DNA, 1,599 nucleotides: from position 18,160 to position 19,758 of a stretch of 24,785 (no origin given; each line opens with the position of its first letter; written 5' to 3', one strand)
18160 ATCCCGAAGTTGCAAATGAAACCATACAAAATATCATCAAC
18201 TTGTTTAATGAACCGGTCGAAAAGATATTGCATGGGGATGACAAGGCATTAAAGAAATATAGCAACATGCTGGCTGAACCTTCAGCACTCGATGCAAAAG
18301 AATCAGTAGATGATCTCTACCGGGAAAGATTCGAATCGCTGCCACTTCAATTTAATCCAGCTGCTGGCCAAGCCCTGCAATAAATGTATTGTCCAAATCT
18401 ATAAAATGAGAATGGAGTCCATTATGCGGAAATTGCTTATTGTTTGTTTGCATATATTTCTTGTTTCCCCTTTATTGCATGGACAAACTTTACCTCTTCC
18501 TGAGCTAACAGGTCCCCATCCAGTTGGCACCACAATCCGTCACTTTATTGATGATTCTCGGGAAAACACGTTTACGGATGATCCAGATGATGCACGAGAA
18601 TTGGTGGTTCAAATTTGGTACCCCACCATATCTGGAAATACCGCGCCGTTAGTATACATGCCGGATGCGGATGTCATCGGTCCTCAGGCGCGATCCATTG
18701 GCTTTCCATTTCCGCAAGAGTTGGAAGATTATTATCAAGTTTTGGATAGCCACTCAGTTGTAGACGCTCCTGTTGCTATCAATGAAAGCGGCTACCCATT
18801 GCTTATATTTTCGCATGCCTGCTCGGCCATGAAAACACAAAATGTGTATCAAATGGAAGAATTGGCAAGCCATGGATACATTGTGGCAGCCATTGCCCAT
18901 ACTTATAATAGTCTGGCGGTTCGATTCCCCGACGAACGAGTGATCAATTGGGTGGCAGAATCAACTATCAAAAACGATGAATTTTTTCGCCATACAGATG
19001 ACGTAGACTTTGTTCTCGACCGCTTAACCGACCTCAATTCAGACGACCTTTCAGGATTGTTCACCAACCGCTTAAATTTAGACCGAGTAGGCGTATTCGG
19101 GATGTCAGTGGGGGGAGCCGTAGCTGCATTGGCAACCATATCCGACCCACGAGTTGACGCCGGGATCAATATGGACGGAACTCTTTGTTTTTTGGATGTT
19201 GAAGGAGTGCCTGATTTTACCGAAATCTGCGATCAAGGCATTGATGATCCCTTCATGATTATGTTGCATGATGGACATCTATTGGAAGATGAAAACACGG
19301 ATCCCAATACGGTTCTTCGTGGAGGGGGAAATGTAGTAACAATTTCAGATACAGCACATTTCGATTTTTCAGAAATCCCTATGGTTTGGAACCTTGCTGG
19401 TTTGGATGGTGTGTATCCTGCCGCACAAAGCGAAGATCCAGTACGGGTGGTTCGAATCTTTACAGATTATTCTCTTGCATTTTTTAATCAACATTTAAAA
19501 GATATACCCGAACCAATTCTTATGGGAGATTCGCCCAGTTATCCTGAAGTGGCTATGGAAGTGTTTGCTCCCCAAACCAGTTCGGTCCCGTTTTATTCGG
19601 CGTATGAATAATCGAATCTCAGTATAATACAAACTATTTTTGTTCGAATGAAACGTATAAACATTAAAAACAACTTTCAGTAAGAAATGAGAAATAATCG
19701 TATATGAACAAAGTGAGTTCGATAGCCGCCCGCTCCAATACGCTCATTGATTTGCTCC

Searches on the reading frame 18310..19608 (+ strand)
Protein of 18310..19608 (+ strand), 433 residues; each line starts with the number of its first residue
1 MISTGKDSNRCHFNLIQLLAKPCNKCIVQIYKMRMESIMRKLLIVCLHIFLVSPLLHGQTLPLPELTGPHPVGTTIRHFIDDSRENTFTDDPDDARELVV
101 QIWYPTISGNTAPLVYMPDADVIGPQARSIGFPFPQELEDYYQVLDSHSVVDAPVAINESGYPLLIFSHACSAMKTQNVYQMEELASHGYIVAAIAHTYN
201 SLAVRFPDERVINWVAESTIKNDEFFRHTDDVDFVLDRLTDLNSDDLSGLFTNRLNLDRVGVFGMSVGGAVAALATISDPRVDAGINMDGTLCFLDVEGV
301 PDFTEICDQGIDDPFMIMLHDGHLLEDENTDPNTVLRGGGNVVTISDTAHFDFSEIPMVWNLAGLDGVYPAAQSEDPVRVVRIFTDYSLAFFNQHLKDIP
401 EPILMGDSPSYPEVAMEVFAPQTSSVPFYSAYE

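Call 8: search_protein_families(library=pfam, proteins=[window:18310-19608:+], max_evalue=0.001)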
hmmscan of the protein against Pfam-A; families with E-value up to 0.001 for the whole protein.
window:18310-19608:+ (433 aa): 1 family
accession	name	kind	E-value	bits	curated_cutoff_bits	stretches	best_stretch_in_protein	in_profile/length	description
PF03403.19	PAF-AH_p_II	-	2.4e-13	49.9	20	1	62-396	8-352/372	Platelet-activating factor acetylhydrolase, isoform II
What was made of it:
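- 18424..19611 (+): Secreted PAF-acetylhydrolase-like serine hydrolase (likely start at Met39 of ORF 18310-19611). PF03403, E 2e-13 (call 8).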

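Call 35: search_protein_families(library=ncbifam, proteins=[window:18310-19608:+], max_evalue=0.00001)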
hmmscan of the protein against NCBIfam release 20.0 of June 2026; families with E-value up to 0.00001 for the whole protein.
window:18310-19608:+ (433 aa): 0 families

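Call 46: find_related_loci(query=A2, collection=metagenome_contigs, flank=10000)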
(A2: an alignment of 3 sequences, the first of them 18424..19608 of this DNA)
Query A2 (395 aa) in metagenome_contigs; peptide patterns used: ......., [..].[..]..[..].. (x = any residue, [..] = any of these).
196 stretches matched a pattern, but none encodes a relative of the query by tblastn (E <= 1e-3).
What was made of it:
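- Tried and rejected: A metagenome scan with the hydrolase alignment found no relatives (call 46).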
